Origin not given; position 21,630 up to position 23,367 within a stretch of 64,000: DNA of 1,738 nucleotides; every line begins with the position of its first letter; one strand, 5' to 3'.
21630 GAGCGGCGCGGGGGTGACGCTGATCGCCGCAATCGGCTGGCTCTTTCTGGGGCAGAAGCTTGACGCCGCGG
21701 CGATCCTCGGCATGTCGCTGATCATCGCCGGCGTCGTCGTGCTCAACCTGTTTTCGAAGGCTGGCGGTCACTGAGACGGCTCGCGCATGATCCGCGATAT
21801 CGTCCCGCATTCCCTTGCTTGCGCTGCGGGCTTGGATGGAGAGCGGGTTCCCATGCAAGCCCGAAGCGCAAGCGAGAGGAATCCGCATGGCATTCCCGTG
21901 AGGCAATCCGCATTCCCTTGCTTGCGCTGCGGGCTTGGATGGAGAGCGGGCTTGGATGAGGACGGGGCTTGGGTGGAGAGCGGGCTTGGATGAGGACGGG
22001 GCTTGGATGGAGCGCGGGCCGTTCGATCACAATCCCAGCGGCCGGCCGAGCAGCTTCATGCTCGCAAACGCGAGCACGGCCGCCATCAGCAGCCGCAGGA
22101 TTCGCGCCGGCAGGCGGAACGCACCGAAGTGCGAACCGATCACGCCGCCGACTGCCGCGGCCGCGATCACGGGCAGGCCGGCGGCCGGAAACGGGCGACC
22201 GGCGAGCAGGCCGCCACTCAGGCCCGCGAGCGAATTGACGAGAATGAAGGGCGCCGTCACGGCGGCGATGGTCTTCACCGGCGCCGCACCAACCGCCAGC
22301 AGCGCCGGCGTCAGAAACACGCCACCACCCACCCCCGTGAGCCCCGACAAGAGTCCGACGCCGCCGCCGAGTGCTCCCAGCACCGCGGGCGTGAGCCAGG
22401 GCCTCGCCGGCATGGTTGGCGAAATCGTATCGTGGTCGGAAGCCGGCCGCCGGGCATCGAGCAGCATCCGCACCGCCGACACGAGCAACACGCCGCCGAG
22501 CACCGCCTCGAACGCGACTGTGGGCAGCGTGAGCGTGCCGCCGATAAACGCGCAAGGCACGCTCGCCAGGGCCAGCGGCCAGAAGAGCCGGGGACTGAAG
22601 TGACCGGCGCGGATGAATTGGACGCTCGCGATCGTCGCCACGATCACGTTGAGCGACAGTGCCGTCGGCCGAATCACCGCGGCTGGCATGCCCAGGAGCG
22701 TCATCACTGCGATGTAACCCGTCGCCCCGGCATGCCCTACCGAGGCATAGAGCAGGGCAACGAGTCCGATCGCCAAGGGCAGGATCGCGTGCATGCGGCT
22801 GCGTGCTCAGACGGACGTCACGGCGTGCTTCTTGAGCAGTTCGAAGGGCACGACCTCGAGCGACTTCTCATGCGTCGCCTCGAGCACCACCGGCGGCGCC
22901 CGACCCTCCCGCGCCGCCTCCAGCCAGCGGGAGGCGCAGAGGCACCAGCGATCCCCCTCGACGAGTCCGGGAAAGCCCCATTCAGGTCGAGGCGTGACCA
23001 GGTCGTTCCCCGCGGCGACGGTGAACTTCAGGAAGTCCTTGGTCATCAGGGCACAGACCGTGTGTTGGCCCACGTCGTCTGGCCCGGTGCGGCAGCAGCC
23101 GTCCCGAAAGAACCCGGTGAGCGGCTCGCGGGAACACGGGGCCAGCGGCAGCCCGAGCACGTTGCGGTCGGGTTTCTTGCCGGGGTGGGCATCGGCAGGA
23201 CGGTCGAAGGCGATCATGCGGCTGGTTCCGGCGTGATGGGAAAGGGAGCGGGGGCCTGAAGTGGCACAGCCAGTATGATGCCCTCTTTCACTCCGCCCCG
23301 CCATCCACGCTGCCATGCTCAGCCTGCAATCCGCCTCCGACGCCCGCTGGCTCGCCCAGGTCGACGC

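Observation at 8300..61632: Interspersed two-type palindromic repeat family (BIME/REP-like) at 11 intergenic loci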

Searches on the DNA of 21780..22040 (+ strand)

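Call 60: search_rna_families(source=window, start=21780, end=22040, threshold=evalue, max_evalue=1)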
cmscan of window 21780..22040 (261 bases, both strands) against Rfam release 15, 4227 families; matches with E-value up to 1: 4.
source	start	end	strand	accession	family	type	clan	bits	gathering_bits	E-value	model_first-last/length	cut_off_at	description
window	21814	21877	+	RF04248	MIR7486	Gene; miRNA;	-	34.5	67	0.00012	1-87/87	no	MIR7486 microRNA precursor family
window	21819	21871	-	RF03668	mir-1788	Gene; miRNA;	-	21.4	57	0.018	1-77/77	no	mir-1788 microRNA precursor family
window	21814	21877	+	RF01539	TB11Cs4H1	Gene; snRNA; snoRNA; HACA-box;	-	20.4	45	0.11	1-72/72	no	Trypanosomatid snoRNA TB11Cs4H1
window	21853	21940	-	RF04062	MIR949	Gene; miRNA;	-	18.6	100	0.41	1-106/106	no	MIR949 microRNA precursor family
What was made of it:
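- On Any Rfam RNA family: A permissive scan of the composite gives only miRNA-like hairpin hits far below threshold (call 60).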

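Call 74: search_dna_similar(query=window:21800-21950:+, collection=plasmids, mode=distant, max_evalue=0.001, max_rows=15)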
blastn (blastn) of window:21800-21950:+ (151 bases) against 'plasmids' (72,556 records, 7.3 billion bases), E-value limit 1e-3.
No match.
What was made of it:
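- Tried and rejected: Plasmid collection: no match (call 74).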

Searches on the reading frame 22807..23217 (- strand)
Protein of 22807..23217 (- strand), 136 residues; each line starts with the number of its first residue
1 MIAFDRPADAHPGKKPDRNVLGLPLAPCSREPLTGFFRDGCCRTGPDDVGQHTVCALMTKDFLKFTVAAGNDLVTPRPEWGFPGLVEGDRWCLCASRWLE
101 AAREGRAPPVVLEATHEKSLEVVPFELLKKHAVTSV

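Call 49: search_protein_families(library=pfam, proteins=[window:22807-23217:-], max_evalue=0.0001)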
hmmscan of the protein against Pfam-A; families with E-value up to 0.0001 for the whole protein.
window:22807-23217:- (136 aa): 1 family
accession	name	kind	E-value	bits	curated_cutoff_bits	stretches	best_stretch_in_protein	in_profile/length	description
PF09996.14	DUF2237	-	8.1e-54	180.9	25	1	18-132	1-115/115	Uncharacterized protein conserved in bacteria (DUF2237)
